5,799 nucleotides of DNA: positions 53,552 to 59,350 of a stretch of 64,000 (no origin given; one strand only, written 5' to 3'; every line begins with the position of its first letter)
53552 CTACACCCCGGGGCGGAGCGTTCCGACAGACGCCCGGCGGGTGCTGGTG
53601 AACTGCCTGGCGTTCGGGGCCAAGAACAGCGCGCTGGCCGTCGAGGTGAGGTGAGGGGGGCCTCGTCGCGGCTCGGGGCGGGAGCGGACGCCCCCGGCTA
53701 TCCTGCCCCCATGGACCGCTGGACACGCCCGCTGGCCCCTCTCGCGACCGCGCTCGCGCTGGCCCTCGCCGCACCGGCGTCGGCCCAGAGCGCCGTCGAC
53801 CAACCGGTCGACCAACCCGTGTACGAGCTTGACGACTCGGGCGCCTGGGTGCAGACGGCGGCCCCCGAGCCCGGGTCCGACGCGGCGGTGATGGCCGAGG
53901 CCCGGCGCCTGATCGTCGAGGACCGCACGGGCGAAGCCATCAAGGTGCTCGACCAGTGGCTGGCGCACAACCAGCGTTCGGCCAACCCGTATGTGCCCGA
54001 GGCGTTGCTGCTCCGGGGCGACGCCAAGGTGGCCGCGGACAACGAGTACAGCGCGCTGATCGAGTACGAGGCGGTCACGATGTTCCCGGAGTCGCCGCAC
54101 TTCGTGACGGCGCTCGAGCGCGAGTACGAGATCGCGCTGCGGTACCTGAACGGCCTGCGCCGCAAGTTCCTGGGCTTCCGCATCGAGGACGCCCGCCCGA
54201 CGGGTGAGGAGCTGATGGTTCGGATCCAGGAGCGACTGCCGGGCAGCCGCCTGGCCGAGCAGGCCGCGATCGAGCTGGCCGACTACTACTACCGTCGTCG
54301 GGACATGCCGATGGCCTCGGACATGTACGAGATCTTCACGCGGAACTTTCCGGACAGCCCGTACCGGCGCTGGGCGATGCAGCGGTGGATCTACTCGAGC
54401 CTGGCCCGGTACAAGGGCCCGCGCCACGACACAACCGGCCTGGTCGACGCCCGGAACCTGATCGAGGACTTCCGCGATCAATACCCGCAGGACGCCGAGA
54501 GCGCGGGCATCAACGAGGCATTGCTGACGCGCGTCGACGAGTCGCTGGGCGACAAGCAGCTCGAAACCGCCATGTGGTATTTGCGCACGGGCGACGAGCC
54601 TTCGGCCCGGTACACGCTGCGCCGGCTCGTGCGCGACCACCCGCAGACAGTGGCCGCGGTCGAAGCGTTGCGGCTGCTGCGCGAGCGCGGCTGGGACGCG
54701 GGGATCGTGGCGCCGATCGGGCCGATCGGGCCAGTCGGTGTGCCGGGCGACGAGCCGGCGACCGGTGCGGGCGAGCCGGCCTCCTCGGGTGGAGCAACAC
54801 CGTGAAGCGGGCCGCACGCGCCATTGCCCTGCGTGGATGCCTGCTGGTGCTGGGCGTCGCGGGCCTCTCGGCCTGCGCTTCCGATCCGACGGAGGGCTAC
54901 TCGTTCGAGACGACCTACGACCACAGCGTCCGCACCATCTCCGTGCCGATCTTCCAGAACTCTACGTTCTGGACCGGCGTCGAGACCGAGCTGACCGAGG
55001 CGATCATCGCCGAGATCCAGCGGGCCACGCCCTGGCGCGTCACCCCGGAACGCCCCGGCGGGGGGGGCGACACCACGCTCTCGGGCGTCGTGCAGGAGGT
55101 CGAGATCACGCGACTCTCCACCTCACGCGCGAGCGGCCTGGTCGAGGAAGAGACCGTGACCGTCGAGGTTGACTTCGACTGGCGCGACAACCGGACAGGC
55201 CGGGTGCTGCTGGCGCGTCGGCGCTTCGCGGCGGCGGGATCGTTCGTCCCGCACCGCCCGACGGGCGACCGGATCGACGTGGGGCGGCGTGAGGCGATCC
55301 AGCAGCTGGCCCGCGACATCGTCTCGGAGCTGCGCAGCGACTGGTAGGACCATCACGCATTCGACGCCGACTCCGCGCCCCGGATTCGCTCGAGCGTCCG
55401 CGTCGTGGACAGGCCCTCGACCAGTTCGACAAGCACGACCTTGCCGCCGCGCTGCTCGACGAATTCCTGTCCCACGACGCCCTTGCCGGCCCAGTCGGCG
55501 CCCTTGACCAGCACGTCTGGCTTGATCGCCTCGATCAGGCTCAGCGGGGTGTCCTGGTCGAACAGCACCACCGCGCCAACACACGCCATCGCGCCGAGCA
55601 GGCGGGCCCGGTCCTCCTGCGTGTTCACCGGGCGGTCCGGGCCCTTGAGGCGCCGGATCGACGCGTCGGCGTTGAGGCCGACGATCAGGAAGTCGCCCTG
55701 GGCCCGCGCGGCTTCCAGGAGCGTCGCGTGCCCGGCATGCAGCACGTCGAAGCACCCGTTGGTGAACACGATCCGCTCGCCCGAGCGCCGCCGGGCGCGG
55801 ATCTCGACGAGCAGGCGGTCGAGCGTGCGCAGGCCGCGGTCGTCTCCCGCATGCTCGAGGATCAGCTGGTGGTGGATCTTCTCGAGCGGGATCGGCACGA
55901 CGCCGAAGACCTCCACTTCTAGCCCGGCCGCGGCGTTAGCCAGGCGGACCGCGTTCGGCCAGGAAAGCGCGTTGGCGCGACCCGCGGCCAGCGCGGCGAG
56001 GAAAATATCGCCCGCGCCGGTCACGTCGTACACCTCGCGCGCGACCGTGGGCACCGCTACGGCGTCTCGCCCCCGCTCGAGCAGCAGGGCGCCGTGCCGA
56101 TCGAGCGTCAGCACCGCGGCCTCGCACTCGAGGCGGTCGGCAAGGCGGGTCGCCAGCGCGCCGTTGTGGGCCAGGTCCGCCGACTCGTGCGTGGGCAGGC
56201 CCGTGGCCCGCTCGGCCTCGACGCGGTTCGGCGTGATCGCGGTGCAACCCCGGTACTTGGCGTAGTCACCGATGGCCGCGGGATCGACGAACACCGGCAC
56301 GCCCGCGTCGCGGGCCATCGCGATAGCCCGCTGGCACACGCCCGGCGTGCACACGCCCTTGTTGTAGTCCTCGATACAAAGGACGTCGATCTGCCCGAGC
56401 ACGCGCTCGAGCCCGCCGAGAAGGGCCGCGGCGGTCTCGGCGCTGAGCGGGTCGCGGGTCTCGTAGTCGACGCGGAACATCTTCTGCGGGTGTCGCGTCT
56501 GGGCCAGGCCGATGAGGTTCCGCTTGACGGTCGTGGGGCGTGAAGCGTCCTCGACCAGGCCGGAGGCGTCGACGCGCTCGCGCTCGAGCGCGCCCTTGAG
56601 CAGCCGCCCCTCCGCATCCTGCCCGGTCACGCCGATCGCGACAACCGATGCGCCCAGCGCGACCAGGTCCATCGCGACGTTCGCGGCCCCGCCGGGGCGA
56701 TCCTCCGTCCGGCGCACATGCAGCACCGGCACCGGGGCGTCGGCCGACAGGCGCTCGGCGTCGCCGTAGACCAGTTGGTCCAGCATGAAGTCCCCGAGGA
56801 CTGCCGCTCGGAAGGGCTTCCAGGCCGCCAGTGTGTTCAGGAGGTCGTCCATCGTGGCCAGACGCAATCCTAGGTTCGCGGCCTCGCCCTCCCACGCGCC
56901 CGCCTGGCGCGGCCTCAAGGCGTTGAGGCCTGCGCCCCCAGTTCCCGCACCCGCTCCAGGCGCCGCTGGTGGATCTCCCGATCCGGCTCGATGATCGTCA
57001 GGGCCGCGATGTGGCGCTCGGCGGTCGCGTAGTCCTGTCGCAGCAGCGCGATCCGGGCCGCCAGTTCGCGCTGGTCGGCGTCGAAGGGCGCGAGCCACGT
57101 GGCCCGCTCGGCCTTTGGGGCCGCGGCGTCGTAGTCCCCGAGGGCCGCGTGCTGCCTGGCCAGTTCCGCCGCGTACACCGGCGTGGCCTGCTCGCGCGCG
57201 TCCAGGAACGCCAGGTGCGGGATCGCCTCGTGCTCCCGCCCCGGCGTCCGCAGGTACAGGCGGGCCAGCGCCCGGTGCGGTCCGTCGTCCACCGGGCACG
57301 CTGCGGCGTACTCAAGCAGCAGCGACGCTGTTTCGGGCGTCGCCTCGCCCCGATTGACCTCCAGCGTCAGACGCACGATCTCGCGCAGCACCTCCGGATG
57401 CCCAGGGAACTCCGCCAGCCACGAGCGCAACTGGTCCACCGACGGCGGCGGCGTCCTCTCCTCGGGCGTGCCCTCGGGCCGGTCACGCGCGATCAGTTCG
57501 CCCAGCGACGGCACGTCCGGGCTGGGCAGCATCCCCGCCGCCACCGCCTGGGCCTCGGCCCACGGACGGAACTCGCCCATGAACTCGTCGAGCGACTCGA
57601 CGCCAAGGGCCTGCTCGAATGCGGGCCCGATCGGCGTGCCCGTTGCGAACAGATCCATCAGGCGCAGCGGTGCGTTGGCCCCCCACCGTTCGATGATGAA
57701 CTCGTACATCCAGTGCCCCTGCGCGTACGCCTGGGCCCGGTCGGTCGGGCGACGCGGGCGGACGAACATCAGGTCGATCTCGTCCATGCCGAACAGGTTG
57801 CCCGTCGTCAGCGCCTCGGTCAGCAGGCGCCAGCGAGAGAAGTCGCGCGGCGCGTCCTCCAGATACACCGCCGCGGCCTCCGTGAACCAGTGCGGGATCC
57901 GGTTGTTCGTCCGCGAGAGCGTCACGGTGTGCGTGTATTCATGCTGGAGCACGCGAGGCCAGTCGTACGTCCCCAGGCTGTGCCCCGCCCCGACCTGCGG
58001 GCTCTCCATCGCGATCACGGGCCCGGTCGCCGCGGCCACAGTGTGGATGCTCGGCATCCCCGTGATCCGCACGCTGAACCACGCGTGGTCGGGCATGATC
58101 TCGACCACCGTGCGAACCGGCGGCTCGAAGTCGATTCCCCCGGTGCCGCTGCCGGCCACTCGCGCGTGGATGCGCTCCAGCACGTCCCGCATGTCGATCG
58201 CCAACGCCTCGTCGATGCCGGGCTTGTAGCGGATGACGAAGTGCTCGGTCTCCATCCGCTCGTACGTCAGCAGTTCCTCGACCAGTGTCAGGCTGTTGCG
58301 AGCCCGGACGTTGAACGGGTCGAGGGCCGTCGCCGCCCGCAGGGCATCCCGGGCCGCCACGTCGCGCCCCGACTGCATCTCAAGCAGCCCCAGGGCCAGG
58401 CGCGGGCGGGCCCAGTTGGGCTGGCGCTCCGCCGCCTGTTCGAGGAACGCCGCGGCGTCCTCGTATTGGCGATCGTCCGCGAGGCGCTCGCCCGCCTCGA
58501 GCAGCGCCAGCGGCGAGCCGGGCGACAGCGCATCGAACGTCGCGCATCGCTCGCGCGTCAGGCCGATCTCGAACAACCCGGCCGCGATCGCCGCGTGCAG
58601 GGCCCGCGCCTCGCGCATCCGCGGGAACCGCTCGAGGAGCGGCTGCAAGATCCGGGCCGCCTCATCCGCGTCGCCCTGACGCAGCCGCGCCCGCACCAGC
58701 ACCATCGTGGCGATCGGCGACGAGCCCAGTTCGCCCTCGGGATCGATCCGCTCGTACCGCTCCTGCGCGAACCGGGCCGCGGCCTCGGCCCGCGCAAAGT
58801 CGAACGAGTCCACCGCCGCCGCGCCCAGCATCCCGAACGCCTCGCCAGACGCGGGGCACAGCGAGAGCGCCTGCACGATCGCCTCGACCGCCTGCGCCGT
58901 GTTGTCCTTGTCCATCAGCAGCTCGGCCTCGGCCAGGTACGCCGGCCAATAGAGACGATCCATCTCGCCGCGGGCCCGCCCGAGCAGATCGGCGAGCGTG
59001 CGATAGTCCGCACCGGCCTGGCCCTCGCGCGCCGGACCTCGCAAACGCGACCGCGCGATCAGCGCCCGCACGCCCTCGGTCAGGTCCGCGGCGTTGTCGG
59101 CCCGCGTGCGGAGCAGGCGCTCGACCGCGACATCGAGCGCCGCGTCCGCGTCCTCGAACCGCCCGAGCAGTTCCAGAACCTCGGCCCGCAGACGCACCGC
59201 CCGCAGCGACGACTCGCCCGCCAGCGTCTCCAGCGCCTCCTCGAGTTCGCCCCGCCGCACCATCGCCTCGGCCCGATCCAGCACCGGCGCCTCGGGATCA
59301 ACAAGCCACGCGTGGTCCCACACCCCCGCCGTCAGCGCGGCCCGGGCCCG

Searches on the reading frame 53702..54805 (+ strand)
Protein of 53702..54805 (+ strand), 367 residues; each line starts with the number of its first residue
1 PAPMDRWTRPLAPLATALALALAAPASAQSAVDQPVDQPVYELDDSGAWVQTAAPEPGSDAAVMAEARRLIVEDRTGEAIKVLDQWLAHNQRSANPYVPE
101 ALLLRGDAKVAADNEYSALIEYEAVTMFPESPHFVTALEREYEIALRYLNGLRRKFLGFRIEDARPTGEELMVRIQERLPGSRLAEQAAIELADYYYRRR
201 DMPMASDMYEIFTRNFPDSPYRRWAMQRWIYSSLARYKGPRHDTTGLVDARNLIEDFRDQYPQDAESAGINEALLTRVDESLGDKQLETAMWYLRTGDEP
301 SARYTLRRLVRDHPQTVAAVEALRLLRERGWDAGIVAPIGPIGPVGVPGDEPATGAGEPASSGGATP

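Call 19: search_protein_families(library=ncbifam, proteins=[window:53702-54805:+], max_evalue=0.001)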
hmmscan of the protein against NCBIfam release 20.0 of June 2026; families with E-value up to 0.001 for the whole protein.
window:53702-54805:+ (367 aa): 2 families
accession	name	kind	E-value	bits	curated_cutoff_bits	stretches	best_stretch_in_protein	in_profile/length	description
TIGR03302.1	OM_YfiO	subfamily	2.3e-20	73.1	81.4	1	174-328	58-211/239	outer membrane protein assembly factor BamD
TIGR02795.1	tol_pal_ybgF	equivalog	4.4e-08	33.8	90.1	0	175-226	28-79/119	tol-pal system protein YbgF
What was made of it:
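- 53711..54805 (+): BamD/YfiO-like gene. TIGR03302, 73 bits (call 19).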

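Call 75: search_protein_families(library=pfam, proteins=[window:53702-54805:+], max_evalue=0.01)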
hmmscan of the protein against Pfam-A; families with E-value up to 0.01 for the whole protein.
window:53702-54805:+ (367 aa): 4 families
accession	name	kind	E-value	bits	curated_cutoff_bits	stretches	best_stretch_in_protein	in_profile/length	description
PF13525.12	YfiO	-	7.9e-14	52.3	25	1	174-328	30-186/203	Outer membrane lipoprotein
PF13174.12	TPR_6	-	1.6e-06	28.8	26.3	0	287-316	4-33/33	Tetratricopeptide repeat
PF13428.12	TPR_14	-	5.5e-05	23.9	23.5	0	287-323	5-41/44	Tetratricopeptide repeat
PF13512.12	TPR_18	-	0.0067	17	21.9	0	174-226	35-87/145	Tetratricopeptide repeat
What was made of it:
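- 53711..54805 (+): PF13525, 52.3 bits (call 75).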

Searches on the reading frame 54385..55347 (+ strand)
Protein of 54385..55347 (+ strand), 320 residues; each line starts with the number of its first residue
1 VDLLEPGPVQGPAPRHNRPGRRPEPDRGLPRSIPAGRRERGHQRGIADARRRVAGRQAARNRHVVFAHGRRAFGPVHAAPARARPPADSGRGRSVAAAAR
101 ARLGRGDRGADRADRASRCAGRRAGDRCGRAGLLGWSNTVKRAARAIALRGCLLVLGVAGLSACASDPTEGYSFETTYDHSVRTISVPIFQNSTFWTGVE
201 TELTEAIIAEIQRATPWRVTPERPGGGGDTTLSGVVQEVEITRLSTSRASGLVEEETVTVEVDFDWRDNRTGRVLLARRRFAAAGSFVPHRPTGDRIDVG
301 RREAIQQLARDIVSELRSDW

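Call 19: search_protein_families(library=ncbifam, proteins=[window:54385-55347:+], max_evalue=0.001)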
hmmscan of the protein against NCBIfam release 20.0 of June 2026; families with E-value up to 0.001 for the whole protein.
window:54385-55347:+ (320 aa): 0 families

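Call 75: search_protein_families(library=pfam, proteins=[window:54385-55347:+], max_evalue=0.01)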
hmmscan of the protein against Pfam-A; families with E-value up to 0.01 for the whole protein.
window:54385-55347:+ (320 aa): 1 family
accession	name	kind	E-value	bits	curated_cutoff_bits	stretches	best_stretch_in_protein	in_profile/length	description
PF04390.17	LptE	-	7.3e-14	52.9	23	1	183-314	2-116/118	Lipopolysaccharide-assembly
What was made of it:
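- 54802..55347 (+): LptE-like lipoprotein gene next to canonical HldE. PF04390, 52.9 bits (call 75).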

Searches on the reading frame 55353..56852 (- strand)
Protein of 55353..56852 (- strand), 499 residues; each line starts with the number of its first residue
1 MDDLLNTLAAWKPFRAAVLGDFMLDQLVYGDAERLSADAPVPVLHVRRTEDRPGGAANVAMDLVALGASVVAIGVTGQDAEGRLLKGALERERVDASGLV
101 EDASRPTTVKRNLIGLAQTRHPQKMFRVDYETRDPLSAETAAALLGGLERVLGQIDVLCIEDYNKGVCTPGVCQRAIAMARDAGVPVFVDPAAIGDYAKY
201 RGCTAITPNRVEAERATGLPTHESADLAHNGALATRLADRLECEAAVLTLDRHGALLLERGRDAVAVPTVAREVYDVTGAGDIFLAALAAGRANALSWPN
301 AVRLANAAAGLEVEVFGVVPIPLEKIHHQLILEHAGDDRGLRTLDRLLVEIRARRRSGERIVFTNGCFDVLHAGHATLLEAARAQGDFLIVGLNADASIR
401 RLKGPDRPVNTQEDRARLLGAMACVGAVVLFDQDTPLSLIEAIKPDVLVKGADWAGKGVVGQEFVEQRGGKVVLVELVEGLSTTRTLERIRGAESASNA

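Call 3: search_protein_families(library=pfam, proteins=[window:55353-56852:-], max_evalue=0.01)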
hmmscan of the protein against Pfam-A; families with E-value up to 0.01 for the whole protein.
window:55353-56852:- (499 aa): 4 families
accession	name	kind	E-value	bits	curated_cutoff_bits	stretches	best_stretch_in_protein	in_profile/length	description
PF00294.29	PfkB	-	6e-38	131.3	25.8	1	18-319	6-296/302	pfkB family carbohydrate kinase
PF01467.32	CTP_transf_like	-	1.8e-16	61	21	1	363-455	1-91/133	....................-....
PF25270.1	Khk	-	2.8e-08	33.8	35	1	205-313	243-347/365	Prokaryotic ketohexokinase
PF08543.17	Phos_pyr_kin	-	0.00011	22.1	27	1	203-306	120-225/246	Phosphomethylpyrimidine kinase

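Call 4: search_protein_families(library=ncbifam, proteins=[window:55353-56852:-], max_evalue=0.01)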
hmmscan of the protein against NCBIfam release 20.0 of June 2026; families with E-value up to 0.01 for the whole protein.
window:55353-56852:- (499 aa): 25 families
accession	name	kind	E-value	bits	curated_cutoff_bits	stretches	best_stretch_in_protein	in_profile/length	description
NF008454.0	PRK11316.1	equivalog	1.3e-125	419.7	521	1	9-492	6-473/475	bifunctional D-glycero-beta-D-manno-heptose-7-phosphate kinase/D-glycero-beta-D-manno-heptose 1-phosphate adenylyltransferase HldE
TIGR02198.1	rfaE_dom_I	equivalog_domain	2.5e-87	292.9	345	1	13-329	7-313/315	D-glycero-beta-D-manno-heptose-7-phosphate kinase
TIGR02199.1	rfaE_dom_II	equivalog_domain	9.6e-57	190.9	181.5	1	353-491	5-143/144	D-glycero-beta-D-manno-heptose 1-phosphate adenylyltransferase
TIGR02152.1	D_ribokin_bact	equivalog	6.1e-21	75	299.65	1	173-318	143-286/298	ribokinase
TIGR03168.1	1-PFK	subfamily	3.3e-16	59.1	216.4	1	43-317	24-286/305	hexose kinase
TIGR04382.1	myo_inos_iolC_N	equivalog_domain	1.8e-15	57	300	2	240-314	217-291/309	5-dehydro-2-deoxygluconokinase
TIGR00125.1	cyt_tran_rel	domain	3.6e-14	52.7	27.7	1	361-422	1-59/65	adenylyltransferase/cytidyltransferase family protein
NF008353.0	PRK11142.1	equivalog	4.2e-14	52.8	341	1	54-322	40-294/307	ribokinase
TIGR03828.1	pfkB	equivalog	2.6e-12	46.4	292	1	46-318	27-287/305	1-phosphofructokinase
TIGR01518.1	g3p_cytidyltrns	equivalog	5.1e-12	46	165.4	1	362-486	1-121/125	glycerol-3-phosphate cytidylyltransferase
NF006957.1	PRK09434.1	equivalog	9.1e-12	45.1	450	2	53-108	26-82/302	fructokinase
NF041320.1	pfkB_Halo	equivalog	2.7e-10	40.1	400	1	205-327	174-291/302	1-phosphofructokinase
NF047869.1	myo_kin_aldol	exception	6.1e-09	34.8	600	2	263-322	262-321/586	bifunctional 5-dehydro-2-deoxygluconokinase/5-dehydro-2-deoxyphosphogluconate aldolase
NF053626.1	RibKinHalex1628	equivalog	1.4e-08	34.6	330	1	53-113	38-98/293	ATP-dependent ribose-1-phosphate kinase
NF049991.1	TagKinase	equivalog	2.3e-08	33.2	420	1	242-317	225-300/321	tagatose kinase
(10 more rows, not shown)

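Call 43: find_homologous_proteins(query=window:55353-56852:-, max_evalue=1e-10)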
Query window:55353-56852:- (499 aa): 7979 proteins with E <= 1e-10 among 8000 candidates; the best 120 are listed.
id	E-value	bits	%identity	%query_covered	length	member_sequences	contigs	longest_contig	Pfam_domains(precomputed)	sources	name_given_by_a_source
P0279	0.0e+0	1057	97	100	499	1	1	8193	PF01467.33,PF00294.30,PF25270.1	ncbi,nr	ncbi:MAG: D-glycero-beta-D-manno-heptose 1-phosphate adenylyltransferase [Phycisphaerales bacterium]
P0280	0.0e+0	1050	96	100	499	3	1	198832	PF01467.33,PF00294.30,PF25270.1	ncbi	ncbi:MAG: D-glycero-beta-D-manno-heptose 1-phosphate adenylyltransferase [Phycisphaerales bacterium]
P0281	6.1e-261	884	82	99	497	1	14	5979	PF01467.33,PF00294.30,PF25270.1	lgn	-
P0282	2.1e-251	853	79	99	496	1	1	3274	PF01467.33,PF00294.30,PF25270.1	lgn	-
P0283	2.7e-250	849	79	99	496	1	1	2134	PF01467.33,PF00294.30,PF25270.1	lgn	-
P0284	1.1e-249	847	79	98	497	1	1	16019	PF01467.33,PF00294.30,PF25270.1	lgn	-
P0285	1.9e-249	846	78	99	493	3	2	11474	PF01467.33,PF00294.30,PF25270.1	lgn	-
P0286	5.4e-247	838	78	99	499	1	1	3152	PF01467.33,PF00294.30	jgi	jgi:D-beta-D-heptose 7-phosphate kinase/D-beta-D-heptose 1-phosphate adenosyltransferase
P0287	2.0e-210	718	67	98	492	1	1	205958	PF01467.33,PF00294.30,PF25270.1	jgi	jgi:D-beta-D-heptose 7-phosphate kinase/D-beta-D-heptose 1-phosphate adenosyltransferase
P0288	1.8e-206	705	66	98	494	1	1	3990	PF08543.18,PF01467.33,PF00294.30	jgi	jgi:D-beta-D-heptose 7-phosphate kinase/D-beta-D-heptose 1-phosphate adenosyltransferase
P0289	1.5e-205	702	66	99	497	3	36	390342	PF08543.18,PF01467.33,PF00294.30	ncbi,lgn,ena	-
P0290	3.4e-205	700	67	98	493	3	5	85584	PF01467.33,PF00294.30,PF25270.1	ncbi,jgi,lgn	jgi:D-beta-D-heptose 7-phosphate kinase/D-beta-D-heptose 1-phosphate adenosyltransferase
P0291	5.1e-205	700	68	98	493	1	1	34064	PF01467.33,PF00294.30,PF25270.1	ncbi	ncbi:MAG: D-glycero-beta-D-manno-heptose 1-phosphate adenylyltransferase [Phycisphaerales bacterium]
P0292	6.2e-205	699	68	99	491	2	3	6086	PF01467.33,PF00294.30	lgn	-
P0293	8.6e-205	699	65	98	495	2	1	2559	PF01467.33,PF00294.30,PF25270.1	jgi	-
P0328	1.7e-201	688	65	98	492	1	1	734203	PF08543.18,PF01467.33,PF00294.30,PF25270.1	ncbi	-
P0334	1.9e-200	685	62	99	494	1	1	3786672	PF01467.33,PF00294.30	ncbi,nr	ncbi:MAG: D-glycero-beta-D-manno-heptose 1-phosphate adenylyltransferase [Phycisphaeraceae bacterium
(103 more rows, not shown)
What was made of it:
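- Tried and rejected: Canonical HldE hits list the same order (call 43), so I dropped that column as evidence.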

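Call 85: find_encoding_contigs(protein=P0334, flank=10000, max_places=1)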
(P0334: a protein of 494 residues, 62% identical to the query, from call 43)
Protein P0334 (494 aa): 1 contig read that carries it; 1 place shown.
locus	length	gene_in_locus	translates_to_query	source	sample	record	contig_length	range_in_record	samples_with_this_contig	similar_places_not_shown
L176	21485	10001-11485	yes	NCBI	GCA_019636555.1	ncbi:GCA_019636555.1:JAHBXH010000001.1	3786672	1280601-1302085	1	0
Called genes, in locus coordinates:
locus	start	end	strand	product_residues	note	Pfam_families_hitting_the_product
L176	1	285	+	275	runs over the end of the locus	-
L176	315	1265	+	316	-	PF01926:MMR_HSR1, PF02421:FeoB_N (weak)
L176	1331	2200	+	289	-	-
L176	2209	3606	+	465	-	PF01479:S4, PF00849:PseudoU_synth_2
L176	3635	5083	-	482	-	PF02403:Seryl_tRNA_N, PF00587:tRNA-synt_2b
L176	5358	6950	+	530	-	PF00498:FHA, PF16697:Yop-YscD_cpl, PF00437:T2SSE, PF13191:AAA_16 (faint)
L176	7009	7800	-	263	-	PF00795:CN_hydrolase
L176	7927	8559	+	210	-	PF02545:Maf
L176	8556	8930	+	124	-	-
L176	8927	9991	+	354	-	PF02606:LpxK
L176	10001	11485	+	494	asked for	PF00294:PfkB, PF01467:CTP_transf_like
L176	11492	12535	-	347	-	PF08240:ADH_N, PF00107:ADH_zinc_N, PF13602:ADH_zinc_N_2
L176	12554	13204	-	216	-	PF00697:PRAI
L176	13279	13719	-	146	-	PF01245:Ribosomal_L19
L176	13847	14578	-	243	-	PF01746:tRNA_m1G_MT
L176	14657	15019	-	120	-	PF00886:Ribosomal_S16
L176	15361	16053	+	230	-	PF14342:DUF4396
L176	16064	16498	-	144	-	PF01475:FUR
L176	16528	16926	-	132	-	PF00196:GerE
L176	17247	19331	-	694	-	-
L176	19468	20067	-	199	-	PF00163:Ribosomal_S4, PF01479:S4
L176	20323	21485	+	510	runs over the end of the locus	PF13522:GATase_6, PF13537:GATase_7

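Call 86: find_encoding_contigs(protein=P0328, flank=10000, max_places=1)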
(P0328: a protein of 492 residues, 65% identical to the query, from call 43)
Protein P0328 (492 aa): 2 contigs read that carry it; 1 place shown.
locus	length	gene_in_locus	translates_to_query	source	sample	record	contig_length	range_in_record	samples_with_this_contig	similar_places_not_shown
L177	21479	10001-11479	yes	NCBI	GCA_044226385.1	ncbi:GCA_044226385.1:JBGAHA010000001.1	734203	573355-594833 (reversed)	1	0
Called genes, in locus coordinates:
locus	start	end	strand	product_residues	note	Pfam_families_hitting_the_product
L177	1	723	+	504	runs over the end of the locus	PF01841:Transglut_core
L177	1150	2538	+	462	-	-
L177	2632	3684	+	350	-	PF03279:Lip_A_acyltrans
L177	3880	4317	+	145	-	PF00072:Response_reg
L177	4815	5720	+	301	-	PF07963:N_methyl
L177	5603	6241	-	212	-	-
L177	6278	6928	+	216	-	-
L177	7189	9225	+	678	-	-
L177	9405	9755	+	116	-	PF00886:Ribosomal_S16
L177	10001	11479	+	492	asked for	PF00294:PfkB, PF08543:Phos_pyr_kin (faint), PF25270:Khk (weak), PF01467:CTP_transf_like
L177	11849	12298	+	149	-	PF01797:Y1_Tnp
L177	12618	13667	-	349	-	PF08240:ADH_N, PF00107:ADH_zinc_N, PF13602:ADH_zinc_N_2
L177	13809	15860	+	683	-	-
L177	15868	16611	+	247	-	PF00535:Glycos_transf_2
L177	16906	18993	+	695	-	PF00009:GTP_EFTU, PF01926:MMR_HSR1 (weak), PF22042:EF-G_D2, PF14492:EFG_III, PF03764:EFG_IV, PF00679:EFG_C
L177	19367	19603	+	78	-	-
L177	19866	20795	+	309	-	PF12796:Ank_2, PF26344:YuzC (faint), PF00023:Ank (faint), PF12796:Ank_2, PF12796:Ank_2, PF13637:Ank_4 (weak), PF12796:Ank_2, PF13857:Ank_5 (weak), +1 more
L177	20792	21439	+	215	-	PF01812:5-FTHF_cyc-lig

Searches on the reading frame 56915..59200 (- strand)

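Call 75: search_protein_families(library=pfam, proteins=[window:56915-59200:-], max_evalue=0.01)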
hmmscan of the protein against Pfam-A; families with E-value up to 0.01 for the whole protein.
window:56915-59200:- (761 aa): 7 families
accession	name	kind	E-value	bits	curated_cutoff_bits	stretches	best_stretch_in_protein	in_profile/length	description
PF13428.12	TPR_14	-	1.3e-09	38.2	23.5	1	166-204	5-43/44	Tetratricopeptide repeat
PF13485.12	Peptidase_MA_2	-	1.3e-08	35.3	32.4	1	413-534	64-186/201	Peptidase MA superfamily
PF13432.12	TPR_16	-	5e-08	33.7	32.7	1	235-297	2-64/65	Tetratricopeptide repeat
PF14559.12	TPR_19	-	6e-08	33.3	25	2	241-300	2-61/68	Tetratricopeptide repeat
PF07719.23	TPR_2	-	2.4e-07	30.8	27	0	87-117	3-33/34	Tetratricopeptide repeat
PF13181.12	TPR_8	-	7.8e-05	23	25.7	0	87-117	3-33/34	Tetratricopeptide repeat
PF13414.12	TPR_11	-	0.0053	16.9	26.8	0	271-304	1-34/42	TPR repeat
